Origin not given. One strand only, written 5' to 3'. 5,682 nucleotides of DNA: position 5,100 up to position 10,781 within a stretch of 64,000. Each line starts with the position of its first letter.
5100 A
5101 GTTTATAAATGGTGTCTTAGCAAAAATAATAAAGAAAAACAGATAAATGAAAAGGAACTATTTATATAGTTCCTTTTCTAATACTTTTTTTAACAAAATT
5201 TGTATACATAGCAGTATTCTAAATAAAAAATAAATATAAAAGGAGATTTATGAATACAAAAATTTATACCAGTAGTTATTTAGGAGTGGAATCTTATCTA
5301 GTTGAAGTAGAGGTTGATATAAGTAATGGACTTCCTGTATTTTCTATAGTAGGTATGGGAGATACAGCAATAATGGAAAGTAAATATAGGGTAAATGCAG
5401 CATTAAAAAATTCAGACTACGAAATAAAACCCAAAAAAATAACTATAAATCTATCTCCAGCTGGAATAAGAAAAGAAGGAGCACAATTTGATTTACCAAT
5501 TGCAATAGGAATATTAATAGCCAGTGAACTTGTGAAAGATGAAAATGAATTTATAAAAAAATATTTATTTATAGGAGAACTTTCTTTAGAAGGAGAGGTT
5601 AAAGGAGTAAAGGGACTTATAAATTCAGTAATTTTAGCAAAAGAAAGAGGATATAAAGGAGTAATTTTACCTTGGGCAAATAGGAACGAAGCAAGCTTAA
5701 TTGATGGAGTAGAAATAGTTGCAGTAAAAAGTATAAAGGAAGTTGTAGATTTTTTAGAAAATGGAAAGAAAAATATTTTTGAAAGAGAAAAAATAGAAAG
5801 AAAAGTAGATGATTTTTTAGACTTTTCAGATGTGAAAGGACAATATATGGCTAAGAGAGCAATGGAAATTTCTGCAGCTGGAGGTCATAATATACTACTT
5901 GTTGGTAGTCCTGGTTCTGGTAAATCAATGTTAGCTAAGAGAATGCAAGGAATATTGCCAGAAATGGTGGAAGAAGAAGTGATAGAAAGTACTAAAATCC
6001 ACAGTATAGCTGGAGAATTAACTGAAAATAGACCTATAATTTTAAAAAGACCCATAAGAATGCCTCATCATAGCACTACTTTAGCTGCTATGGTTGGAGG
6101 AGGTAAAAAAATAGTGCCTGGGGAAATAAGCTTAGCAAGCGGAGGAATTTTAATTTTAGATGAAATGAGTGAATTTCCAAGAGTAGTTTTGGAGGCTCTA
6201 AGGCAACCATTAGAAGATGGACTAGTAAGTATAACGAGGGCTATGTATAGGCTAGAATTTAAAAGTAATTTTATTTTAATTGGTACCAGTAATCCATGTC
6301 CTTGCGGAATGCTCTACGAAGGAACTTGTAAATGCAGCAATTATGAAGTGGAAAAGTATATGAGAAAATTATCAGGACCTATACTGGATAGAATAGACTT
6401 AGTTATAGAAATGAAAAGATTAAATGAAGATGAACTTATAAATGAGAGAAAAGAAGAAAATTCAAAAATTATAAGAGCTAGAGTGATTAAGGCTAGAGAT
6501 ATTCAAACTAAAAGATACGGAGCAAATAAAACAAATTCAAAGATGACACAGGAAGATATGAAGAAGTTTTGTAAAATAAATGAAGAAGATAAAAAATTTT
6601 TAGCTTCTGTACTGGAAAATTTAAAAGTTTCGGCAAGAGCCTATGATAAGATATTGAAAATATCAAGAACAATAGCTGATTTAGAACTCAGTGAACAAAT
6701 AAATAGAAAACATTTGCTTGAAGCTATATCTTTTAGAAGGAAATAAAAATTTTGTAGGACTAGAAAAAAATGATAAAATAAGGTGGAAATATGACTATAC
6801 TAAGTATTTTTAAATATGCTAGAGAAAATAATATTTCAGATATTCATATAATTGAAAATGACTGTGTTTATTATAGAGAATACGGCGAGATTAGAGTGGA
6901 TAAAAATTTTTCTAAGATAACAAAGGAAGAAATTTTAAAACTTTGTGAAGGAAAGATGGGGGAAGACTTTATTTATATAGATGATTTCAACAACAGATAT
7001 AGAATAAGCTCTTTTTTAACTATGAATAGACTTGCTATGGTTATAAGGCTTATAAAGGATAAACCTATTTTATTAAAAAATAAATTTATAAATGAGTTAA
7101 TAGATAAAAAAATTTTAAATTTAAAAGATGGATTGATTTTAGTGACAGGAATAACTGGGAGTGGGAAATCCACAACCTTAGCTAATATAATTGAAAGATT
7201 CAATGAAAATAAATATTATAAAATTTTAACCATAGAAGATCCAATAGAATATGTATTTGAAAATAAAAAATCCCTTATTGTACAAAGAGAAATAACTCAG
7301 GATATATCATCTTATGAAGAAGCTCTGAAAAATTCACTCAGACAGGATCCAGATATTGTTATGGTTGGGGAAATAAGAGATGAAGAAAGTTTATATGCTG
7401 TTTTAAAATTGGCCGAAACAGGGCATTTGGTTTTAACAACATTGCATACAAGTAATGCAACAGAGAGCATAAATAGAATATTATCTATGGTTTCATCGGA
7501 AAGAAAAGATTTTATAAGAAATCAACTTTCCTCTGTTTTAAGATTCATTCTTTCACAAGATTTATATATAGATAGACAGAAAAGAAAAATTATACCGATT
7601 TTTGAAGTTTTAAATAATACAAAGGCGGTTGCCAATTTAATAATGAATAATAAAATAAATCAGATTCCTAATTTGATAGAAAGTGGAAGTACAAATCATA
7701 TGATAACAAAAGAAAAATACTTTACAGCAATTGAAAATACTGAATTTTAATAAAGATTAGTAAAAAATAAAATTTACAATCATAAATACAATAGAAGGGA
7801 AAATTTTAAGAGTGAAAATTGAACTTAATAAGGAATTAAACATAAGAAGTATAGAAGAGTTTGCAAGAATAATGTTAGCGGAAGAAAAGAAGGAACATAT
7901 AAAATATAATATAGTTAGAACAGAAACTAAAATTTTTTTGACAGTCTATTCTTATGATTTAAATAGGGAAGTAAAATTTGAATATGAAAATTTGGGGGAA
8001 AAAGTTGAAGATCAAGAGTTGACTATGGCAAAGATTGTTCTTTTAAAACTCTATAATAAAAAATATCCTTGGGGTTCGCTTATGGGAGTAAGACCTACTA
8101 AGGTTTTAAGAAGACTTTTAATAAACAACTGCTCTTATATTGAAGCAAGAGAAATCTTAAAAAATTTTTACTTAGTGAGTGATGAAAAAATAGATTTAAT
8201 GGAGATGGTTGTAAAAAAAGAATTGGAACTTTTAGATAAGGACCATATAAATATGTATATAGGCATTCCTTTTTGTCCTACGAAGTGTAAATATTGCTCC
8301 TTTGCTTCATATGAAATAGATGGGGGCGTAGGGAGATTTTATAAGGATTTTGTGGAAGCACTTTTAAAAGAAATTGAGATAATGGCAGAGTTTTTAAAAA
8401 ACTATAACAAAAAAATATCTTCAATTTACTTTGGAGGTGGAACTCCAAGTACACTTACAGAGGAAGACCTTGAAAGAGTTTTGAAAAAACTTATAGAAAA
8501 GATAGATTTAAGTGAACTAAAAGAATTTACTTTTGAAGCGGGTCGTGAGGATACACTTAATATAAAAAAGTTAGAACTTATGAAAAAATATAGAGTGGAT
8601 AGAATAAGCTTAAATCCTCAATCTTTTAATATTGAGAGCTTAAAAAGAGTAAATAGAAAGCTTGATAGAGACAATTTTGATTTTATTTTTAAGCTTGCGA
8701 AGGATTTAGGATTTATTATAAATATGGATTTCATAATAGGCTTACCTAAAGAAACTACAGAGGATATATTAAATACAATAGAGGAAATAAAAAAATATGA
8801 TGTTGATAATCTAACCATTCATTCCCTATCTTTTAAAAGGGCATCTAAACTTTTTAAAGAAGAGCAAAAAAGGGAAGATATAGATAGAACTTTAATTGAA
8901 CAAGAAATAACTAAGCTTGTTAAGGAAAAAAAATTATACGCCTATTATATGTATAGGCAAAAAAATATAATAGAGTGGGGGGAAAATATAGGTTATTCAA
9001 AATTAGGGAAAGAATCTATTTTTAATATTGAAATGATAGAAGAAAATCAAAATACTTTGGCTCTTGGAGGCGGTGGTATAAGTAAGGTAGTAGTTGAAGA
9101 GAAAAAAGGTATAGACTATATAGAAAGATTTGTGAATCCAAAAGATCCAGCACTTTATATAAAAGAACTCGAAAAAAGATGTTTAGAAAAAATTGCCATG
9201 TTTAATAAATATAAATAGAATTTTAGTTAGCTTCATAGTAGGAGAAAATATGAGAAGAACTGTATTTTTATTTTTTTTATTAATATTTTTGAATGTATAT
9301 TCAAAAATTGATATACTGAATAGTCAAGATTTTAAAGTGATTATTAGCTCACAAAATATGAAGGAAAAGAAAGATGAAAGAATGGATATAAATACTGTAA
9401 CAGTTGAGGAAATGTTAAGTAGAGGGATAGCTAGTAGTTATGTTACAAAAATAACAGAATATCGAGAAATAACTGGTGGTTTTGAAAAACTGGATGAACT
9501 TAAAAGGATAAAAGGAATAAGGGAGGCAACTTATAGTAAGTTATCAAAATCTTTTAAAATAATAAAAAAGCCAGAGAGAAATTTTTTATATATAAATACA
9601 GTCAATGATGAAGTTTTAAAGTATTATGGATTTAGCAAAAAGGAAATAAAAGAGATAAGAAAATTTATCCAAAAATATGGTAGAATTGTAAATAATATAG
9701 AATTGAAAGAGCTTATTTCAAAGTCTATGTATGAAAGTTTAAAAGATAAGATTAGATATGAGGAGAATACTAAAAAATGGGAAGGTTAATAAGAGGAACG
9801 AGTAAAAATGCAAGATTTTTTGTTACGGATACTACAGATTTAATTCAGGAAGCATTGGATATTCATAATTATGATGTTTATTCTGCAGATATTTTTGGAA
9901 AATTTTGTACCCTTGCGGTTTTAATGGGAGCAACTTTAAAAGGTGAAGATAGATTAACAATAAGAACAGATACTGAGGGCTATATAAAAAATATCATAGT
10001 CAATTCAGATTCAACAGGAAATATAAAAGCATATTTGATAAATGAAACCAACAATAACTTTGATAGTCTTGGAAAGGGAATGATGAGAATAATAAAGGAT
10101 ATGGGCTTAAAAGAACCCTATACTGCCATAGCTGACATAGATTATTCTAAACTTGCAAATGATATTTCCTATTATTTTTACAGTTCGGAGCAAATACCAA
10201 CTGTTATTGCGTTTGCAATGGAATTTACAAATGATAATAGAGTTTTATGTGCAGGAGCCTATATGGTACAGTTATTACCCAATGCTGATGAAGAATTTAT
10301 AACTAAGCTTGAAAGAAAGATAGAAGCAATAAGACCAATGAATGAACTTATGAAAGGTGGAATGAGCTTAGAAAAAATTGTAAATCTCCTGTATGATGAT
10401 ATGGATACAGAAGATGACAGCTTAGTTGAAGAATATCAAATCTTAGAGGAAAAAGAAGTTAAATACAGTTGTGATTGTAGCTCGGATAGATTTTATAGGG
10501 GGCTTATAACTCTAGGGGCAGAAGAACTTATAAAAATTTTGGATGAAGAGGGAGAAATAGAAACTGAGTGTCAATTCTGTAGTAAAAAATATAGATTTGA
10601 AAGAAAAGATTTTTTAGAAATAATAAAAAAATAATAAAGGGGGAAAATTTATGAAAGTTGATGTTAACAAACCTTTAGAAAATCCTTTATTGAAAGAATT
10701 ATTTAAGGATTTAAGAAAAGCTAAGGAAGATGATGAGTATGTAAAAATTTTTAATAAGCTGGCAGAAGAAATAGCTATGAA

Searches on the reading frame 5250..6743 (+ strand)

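Call 50: search_protein_families(library=pfam, proteins=[window:5250-6743:+], max_evalue=0.0001)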
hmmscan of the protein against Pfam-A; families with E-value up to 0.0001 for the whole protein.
window:5250-6743:+ (498 aa): 5 families
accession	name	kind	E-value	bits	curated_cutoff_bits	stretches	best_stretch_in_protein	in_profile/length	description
PF01078.27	Mg_chelatase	-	7.7e-83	277.4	20.3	1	191-395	1-206/207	Magnesium chelatase, subunit ChlI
PF13541.12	ChlI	-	3.2e-43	146.9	27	1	20-144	1-121/121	Subunit ChlI of Mg-chelatase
PF13335.12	Mg_chelatase_C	-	9.5e-31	106.7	26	1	403-496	2-94/94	Magnesium chelatase, subunit ChlI C-terminal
PF07728.20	AAA_5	-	3.5e-10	40.5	22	1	214-351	1-125/139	AAA domain (dynein-related subfamily)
PF00493.29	MCM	-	3.3e-08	33.4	23.3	0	288-389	112-205/224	MCM P-loop domain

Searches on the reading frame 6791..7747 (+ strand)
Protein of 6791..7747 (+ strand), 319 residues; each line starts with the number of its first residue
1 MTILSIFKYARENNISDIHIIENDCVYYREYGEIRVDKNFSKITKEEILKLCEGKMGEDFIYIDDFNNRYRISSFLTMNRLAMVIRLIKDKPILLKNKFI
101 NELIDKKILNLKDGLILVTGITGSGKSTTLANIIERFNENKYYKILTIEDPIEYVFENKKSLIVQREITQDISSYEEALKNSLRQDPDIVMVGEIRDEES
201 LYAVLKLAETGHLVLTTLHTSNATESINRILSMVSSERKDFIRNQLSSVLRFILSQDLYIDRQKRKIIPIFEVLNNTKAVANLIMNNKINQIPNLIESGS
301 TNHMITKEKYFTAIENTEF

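Call 50: search_protein_families(library=pfam, proteins=[window:6791-7747:+], max_evalue=0.0001)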
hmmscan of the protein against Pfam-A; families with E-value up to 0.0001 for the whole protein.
window:6791-7747:+ (319 aa): 2 families
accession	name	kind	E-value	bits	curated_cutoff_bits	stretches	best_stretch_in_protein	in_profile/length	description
PF00437.27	T2SSE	-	1.8e-45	155.6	24.9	1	70-258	94-277/370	Type II/IV secretion system protein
PF25199.1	nSTAND_NTPase5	-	4.8e-07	30.1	34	0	109-158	37-86/145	Novel STAND NTPase 5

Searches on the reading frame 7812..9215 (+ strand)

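Call 50: search_protein_families(library=pfam, proteins=[window:7812-9215:+], max_evalue=0.0001)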
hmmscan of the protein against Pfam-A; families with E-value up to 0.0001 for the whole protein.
window:7812-9215:+ (468 aa): 1 family
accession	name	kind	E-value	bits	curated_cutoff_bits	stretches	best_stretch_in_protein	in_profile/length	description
PF04055.27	Radical_SAM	-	1e-25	91.3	29.5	1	151-325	3-165/166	Radical SAM superfamily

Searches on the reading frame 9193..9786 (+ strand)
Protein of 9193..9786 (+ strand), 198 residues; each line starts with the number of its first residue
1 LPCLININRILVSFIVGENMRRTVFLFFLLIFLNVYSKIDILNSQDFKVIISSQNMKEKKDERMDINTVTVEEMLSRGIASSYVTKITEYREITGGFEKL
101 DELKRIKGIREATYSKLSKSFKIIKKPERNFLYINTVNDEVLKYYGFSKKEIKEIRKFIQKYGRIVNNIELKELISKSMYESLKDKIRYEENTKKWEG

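Call 50: search_protein_families(library=pfam, proteins=[window:9193-9786:+], max_evalue=0.0001)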
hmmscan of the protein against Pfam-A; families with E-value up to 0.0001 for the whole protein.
window:9193-9786:+ (198 aa): 1 family
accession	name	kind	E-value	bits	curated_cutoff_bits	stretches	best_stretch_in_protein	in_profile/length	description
PF12836.13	HHH_3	-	5.7e-13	49.2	27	1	61-120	3-63/65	Helix-hairpin-helix motif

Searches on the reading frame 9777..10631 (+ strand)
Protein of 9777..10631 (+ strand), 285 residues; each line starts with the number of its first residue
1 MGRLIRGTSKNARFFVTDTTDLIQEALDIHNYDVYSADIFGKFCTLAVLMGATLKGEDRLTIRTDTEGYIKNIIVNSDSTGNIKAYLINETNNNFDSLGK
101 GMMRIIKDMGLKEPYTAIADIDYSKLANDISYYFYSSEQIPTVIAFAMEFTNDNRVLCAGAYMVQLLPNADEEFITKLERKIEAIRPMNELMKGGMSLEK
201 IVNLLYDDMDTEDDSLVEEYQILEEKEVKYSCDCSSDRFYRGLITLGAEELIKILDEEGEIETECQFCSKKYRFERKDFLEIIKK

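Call 50: search_protein_families(library=pfam, proteins=[window:9777-10631:+], max_evalue=0.0001)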
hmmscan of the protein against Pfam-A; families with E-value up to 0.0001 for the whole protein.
window:9777-10631:+ (285 aa): 1 family
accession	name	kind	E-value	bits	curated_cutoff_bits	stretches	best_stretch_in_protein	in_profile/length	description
PF01430.24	HSP33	-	1.5e-72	244.7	21.4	1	4-275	3-273/273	Hsp33 protein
